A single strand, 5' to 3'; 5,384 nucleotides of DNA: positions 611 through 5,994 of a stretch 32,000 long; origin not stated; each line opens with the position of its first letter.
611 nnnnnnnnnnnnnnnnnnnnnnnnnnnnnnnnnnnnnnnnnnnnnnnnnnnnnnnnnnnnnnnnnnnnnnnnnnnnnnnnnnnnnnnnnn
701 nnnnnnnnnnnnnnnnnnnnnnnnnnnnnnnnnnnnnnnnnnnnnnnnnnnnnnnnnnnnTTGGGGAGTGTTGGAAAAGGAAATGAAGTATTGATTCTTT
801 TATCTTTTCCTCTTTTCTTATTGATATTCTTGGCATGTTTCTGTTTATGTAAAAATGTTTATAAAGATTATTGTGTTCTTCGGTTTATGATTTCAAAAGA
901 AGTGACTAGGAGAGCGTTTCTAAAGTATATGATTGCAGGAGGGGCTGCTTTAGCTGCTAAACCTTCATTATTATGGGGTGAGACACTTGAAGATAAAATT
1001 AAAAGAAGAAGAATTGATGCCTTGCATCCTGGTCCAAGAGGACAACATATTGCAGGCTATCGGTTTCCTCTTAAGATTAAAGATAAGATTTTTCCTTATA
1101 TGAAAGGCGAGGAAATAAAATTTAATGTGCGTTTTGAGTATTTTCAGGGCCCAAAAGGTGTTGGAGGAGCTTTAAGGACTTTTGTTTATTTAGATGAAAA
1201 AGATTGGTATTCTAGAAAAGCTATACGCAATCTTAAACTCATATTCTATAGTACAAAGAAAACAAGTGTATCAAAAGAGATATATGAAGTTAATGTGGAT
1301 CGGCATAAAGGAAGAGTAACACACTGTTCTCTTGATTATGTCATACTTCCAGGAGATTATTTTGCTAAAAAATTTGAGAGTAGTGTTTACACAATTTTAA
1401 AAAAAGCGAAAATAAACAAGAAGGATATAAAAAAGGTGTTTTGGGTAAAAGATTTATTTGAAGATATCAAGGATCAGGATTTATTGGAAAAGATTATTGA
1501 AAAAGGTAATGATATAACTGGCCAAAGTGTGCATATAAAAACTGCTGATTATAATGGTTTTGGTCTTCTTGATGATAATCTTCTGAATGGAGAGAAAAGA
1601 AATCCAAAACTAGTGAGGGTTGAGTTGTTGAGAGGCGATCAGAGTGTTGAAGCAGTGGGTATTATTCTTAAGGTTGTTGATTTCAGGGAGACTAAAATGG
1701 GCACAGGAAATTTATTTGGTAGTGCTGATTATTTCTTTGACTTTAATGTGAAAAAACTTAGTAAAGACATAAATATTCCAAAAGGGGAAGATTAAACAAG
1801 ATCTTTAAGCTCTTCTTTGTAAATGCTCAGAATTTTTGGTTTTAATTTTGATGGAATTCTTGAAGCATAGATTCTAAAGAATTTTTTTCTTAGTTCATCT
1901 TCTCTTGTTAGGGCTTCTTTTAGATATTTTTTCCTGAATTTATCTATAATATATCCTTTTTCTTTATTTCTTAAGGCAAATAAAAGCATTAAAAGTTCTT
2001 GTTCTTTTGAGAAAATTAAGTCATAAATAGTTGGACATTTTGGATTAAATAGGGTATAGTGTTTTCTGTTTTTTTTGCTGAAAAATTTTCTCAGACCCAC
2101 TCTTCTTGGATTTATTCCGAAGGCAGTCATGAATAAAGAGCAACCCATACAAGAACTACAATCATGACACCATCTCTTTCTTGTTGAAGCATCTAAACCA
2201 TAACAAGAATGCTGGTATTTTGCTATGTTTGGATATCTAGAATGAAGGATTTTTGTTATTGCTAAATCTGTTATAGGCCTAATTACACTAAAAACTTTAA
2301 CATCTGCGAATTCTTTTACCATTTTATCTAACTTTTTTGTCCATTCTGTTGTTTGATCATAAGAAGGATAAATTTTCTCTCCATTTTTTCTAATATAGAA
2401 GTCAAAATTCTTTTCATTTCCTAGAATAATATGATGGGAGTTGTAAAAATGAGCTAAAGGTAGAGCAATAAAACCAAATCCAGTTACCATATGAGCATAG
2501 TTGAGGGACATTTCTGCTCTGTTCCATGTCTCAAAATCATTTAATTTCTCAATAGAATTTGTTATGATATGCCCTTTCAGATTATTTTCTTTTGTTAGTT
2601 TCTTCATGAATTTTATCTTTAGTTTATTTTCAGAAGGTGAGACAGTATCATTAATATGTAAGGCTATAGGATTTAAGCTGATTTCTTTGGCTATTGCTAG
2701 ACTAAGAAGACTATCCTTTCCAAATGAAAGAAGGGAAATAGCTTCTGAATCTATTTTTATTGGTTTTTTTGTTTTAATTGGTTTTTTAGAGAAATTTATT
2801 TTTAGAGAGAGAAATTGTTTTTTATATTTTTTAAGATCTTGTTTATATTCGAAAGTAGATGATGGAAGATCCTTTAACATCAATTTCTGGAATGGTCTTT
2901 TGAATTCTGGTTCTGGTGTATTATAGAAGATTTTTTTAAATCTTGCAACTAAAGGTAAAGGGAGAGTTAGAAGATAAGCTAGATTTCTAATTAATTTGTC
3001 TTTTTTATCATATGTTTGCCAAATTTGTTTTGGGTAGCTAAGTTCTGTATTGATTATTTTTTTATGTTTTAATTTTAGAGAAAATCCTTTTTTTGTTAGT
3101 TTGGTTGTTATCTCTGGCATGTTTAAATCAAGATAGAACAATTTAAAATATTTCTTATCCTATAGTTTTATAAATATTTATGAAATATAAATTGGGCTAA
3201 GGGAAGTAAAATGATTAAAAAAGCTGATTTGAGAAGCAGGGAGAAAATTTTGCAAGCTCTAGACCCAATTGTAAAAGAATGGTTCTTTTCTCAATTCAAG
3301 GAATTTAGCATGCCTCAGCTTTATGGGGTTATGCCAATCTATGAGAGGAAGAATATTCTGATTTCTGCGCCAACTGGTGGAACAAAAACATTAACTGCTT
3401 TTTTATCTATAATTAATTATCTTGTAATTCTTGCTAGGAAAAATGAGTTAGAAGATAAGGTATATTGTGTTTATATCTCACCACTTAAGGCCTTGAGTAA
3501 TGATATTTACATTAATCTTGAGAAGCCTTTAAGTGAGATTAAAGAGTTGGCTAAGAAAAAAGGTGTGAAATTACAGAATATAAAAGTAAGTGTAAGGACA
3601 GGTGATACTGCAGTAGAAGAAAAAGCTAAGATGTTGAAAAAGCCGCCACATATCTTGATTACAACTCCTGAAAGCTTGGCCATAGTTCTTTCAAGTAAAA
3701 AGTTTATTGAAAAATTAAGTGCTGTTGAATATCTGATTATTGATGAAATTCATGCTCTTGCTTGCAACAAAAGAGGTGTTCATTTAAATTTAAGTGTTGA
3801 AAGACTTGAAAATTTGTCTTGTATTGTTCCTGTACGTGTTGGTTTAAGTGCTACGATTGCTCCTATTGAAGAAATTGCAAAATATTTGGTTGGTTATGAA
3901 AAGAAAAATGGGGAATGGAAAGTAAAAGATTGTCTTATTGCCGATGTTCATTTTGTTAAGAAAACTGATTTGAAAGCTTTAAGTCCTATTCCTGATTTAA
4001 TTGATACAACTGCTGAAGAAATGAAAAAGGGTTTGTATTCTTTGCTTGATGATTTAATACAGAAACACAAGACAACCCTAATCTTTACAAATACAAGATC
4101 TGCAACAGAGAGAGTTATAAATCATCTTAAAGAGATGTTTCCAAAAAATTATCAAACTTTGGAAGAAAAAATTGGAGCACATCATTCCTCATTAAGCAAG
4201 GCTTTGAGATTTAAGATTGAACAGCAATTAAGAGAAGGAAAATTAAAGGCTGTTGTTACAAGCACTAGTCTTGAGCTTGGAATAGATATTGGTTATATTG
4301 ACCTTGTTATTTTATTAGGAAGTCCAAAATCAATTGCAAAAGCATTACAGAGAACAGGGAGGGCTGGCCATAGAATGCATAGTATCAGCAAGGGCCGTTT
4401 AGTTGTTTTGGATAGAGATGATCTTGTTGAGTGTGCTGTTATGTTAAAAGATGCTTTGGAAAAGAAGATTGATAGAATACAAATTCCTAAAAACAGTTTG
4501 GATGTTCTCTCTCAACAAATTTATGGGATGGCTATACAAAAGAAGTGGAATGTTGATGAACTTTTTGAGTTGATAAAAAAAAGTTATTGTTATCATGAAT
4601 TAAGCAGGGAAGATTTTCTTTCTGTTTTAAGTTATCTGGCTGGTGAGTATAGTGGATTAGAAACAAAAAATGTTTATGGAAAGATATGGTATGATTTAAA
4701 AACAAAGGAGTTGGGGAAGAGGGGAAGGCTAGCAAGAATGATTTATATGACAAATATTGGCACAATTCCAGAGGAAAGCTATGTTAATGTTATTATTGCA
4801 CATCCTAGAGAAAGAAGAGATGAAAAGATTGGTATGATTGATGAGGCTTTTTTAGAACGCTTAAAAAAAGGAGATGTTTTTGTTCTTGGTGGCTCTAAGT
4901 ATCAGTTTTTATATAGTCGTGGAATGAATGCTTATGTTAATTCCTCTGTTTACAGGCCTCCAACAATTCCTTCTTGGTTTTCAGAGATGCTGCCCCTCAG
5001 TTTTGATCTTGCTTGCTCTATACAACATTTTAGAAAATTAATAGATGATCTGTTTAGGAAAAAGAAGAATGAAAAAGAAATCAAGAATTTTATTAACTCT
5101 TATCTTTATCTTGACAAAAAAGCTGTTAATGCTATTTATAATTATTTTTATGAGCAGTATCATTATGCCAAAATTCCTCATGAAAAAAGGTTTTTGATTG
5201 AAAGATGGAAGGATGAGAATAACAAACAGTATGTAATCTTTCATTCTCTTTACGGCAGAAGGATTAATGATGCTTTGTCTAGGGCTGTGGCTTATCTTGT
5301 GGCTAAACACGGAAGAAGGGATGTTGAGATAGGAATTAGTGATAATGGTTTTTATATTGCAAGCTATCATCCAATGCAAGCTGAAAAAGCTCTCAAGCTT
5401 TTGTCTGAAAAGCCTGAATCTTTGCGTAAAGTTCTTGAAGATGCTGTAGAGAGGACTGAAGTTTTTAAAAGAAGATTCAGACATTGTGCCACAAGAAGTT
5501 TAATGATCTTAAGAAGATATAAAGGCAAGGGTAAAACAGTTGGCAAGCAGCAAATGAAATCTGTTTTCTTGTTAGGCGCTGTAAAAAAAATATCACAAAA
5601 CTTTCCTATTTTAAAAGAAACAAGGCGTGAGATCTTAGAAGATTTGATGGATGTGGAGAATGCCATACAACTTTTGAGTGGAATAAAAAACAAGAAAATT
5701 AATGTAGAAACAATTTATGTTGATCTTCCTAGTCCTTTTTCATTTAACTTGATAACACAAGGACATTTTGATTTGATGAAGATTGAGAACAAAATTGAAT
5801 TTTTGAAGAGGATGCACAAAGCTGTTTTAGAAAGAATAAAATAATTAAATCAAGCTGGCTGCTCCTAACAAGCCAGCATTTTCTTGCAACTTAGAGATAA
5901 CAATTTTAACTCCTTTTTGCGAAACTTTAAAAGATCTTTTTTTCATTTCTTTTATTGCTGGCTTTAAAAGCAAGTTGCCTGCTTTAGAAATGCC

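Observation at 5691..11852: A 111-nt perfect direct repeat of the Lhr 3' end brackets a ~5.9-kb block carrying the entire sugar-to-PRPP operon (signature of single-crossover integration of a circular segment)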

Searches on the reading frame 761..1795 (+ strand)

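Call 13: search_protein_families(library=pfam, proteins=[window:761-1795:+])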
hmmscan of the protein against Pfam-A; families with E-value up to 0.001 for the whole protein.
window:761-1795:+ (344 aa): 0 families

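Call 46: search_protein_families(library=pfam, proteins=[window:761-1795:+], max_evalue=5)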
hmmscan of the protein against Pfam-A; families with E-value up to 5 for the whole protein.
window:761-1795:+ (344 aa): 2 families
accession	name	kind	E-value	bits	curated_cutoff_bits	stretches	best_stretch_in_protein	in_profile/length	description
PF10518.14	TAT_signal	-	0.011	16.1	22.7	1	48-65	2-19/21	TAT (twin-arginine translocation) pathway signal sequence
PF22728.1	NCH1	-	0.022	15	27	1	199-252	64-118/173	NACHT C-terminal Helical domain 1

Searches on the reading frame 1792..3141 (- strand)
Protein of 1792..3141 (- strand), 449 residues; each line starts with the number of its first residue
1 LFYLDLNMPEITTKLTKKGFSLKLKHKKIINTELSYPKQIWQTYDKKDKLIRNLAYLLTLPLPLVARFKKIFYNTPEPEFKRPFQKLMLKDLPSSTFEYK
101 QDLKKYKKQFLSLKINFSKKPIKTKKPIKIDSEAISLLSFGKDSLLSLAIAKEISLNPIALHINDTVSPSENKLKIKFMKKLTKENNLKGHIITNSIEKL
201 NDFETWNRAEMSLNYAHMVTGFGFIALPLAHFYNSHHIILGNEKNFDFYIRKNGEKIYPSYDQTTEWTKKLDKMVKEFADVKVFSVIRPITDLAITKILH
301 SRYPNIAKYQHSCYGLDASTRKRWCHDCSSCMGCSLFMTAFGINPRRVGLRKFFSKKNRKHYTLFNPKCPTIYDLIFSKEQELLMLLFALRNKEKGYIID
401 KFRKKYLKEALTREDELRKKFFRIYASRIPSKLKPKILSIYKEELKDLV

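Call 13: search_protein_families(library=pfam, proteins=[window:1792-3141:-])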
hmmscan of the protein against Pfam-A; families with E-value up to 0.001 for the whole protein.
window:1792-3141:- (449 aa): 1 family
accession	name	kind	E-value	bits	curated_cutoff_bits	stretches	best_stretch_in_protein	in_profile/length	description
PF06508.19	QueC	-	1.3e-05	25.2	22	1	134-332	2-200/210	Queuosine biosynthesis protein QueC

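Call 58: find_encoding_contigs(protein=window:1792-3141:-, flank=10000, max_places=10)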
Protein window:1792-3141:- (449 aa): no gene with exactly this product is on record in the collection.

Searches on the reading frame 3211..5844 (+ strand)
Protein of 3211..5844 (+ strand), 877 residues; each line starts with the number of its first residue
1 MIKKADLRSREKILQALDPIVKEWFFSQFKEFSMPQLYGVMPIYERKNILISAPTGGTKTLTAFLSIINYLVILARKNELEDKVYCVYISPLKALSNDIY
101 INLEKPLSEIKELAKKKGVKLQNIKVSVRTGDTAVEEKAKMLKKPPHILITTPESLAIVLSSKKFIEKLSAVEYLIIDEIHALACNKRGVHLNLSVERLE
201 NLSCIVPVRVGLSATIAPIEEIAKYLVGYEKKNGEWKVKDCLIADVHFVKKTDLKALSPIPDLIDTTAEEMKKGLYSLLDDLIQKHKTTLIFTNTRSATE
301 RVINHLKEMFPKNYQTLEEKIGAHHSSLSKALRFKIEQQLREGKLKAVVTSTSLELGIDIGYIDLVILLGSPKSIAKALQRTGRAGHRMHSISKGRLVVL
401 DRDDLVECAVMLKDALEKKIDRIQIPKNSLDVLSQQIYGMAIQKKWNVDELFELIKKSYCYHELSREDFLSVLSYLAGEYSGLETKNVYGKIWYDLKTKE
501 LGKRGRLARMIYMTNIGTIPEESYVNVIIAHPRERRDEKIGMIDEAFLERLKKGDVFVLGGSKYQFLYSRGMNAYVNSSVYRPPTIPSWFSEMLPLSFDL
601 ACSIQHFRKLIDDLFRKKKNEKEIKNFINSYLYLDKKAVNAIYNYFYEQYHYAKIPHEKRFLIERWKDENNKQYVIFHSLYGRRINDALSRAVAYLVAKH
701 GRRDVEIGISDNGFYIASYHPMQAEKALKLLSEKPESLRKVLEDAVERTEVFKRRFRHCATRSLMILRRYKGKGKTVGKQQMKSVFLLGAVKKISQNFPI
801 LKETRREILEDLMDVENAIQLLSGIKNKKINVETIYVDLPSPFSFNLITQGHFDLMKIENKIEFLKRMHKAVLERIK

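Call 6: search_protein_families(library=pfam, proteins=[window:3211-5844:+])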
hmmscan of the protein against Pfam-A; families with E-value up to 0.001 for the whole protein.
window:3211-5844:+ (877 aa): 6 families
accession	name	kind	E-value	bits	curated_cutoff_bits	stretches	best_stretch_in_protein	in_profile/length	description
PF08494.16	DEAD_assoc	-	8.1e-58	195.9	23.5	1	655-844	1-191/191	DEAD/H associated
PF19306.5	WH_Lhr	-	4.3e-35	121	27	1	417-581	5-163/168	Large helicase-related protein, winged helix domain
PF00270.35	DEAD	-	1.3e-27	97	26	1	37-220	5-165/167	DEAD/DEAH box helicase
PF00271.37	Helicase_C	-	1.7e-18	67.3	23.5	1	277-386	4-107/110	Helicase conserved C-terminal domain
PF04851.21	ResIII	-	1.6e-07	31.8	22.5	1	30-216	20-162/164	Type III restriction enzyme, res subunit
PF22590.2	Cas3-like_C_2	-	2.9e-05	24.7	27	1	286-385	2-101/106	CRISPR-associated nuclease/helicase Cas3, C-terminal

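Call 14: find_encoding_contigs(protein=window:3211-5844:+, flank=10000, max_places=10)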
Protein window:3211-5844:+ (877 aa): no gene with exactly this product is on record in the collection.

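Call 19: find_related_loci(query=window:3211-5844:+, collection=genome_contigs, flank=10000)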
Query window:3211-5844:+ (877 aa) in genome_contigs; peptide patterns used: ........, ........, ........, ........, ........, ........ (x = any residue, [..] = any of these).
77 stretches matched a pattern; 16 encode a relative of the query (tblastn E <= 1e-3); 16 distinct loci.
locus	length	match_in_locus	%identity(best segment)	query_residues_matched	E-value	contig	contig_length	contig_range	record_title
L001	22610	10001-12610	85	1-870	0e+0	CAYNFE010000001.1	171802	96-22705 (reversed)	MAG TPA_asm: Candidatus Woesearchaeota archaeon isolate binchicken_co228_136 genome assembly, contig: NODE_22_length_171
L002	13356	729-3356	82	1-876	0e+0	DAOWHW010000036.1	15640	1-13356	MAG TPA_asm: archaeon isolate CSMAG_2027 CSMAG_2027_k141_584416_length_15640_cov_66.4118, whole genome shotgun sequence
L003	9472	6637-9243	71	1-877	0e+0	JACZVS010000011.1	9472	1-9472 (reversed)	MAG: Nanoarchaeota archaeon isolate B19T1B11 B19T1B11_NODE1353, whole genome shotgun sequence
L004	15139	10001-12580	69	2-877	0e+0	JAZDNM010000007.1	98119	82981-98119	MAG: archaeon isolate MEGAHIT-group-0.710 k141_4763796, whole genome shotgun sequence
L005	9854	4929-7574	66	1-877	0e+0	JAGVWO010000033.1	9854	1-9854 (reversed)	Candidatus Pacearchaeota archaeon isolate RIFOXYC1_FULL_30_8 rifoxyc1_full_scaffold_2615, whole genome shotgun sequence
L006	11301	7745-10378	73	1-877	0e+0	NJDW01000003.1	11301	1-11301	MAG: Candidatus Pacearchaeota archaeon ex4484_31 ex4484_31_scaffold_3412_length_11301__count_1408, whole genome shotgun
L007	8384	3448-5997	65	8-877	0e+0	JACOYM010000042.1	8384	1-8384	MAG: Candidatus Pacearchaeota archaeon isolate NC_groundwater_179_Ag_S-0.1um_37_8 S4_GD2017_2_S1_scaffold_10721, whole g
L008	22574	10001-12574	64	4-876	0e+0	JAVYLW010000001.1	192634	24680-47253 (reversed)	MAG: Candidatus Pacearchaeota archaeon isolate DPZ-2_202101_bins_140 DPZ-2_202101_bins_140_scaffold_1, whole genome shot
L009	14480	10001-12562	65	4-876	0e+0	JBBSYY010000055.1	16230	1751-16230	MAG: Nanoarchaeota archaeon isolate H51-bin036_1 H51_bin036_1_000000000055, whole genome shotgun sequence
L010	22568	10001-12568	56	2-876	0e+0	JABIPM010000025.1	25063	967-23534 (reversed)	MAG: Candidatus Woesearchaeota archaeon isolate SI072_bin118 k141_880814, whole genome shotgun sequence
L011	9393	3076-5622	56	10-877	0e+0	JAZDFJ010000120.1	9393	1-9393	MAG: Candidatus Woesearchaeota archaeon isolate MEGAHIT-group-0.204 k141_11518104, whole genome shotgun sequence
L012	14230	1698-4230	63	12-876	0e+0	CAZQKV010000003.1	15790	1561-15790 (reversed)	MAG TPA_asm: Candidatus Woesearchaeota archaeon isolate binchicken_co89_660 genome assembly, contig: NODE_6879_length_15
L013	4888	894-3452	50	10-876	0e+0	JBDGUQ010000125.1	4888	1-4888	MAG: Candidatus Aenigmatarchaeota archaeon isolate DAN-LK4-188_58C1R c_000000084092, whole genome shotgun sequence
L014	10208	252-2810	57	1-876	0e+0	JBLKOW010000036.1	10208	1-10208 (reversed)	MAG: Candidatus Woesearchaeota archaeon isolate MAG.4 NODE_17471_length_10208_cov_12.768927, whole genome shotgun sequen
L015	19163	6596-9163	57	2-876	0e+0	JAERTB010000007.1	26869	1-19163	MAG: Candidatus Woesearchaeota archaeon isolate BH21 c_000000001495, whole genome shotgun sequence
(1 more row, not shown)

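Call 47: search_protein_families(library=ncbifam, proteins=[window:3211-5844:+], max_evalue=0.00001)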
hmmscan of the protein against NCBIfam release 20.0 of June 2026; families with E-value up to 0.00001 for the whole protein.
window:3211-5844:+ (877 aa): 21 families
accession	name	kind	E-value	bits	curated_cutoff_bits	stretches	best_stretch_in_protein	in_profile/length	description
NF010338.0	PRK13767.1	equivalog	0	1202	849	1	6-877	8-868/877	ATP-dependent helicase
TIGR04121.1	DEXH_lig_assoc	equivalog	6.8e-158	526.8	850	1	21-872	3-802/804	ligase-associated DNA damage response DEXH box helicase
NF007284.0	PRK09751.1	equivalog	5.6e-129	431.5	1496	2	323-848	354-871/1538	ATP-dependent helicase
TIGR03817.1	DECH_helic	hypoth_equivalog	5.6e-28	97.6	874.1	1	47-439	52-423/742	helicase/secretion neighborhood putative DEAH-box helicase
NF002654.0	PRK02362.1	equivalog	8e-20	70.7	887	1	43-313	36-270/739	ATP-dependent DNA helicase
NF001308.0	PRK00254.1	equivalog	1.4e-19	69.8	1216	1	43-309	36-261/720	ATP-dependent DNA helicase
NF040935.1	helicase_Hel308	equivalog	1e-17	63.6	1200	1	45-309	41-270/704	ATP-dependent DNA helicase Hel308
NF008394.0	PRK11192.1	equivalog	3.2e-14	52.6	507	1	39-180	33-158/441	ATP-dependent RNA helicase SrmB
NF002251.0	PRK01172.1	equivalog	3.9e-13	48.5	891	1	40-361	31-328/674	ATP-dependent DNA helicase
NF010337.0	PRK13766.1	equivalog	3e-12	45.5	610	1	278-400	356-476/781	Hef nuclease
NF053631.1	RNA_helic_CshA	equivalog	1.6e-10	40.4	646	0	28-180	18-150/434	degradosome RNA helicase CshA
NF008744.0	PRK11776.1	equivalog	7.1e-10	38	524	0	39-180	34-156/460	ATP-dependent RNA helicase DbpA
TIGR00614.1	recQ_fam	subfamily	7.5e-10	38.2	219.8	1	32-415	12-345/470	RecQ family ATP-dependent DNA helicase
NF041067.1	DpdJ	equivalog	1.8e-09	35.8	800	0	139-232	323-421/1482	protein DpdJ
TIGR01389.1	recQ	equivalog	8.6e-09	34.4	640.2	1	283-445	219-372/591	DNA helicase RecQ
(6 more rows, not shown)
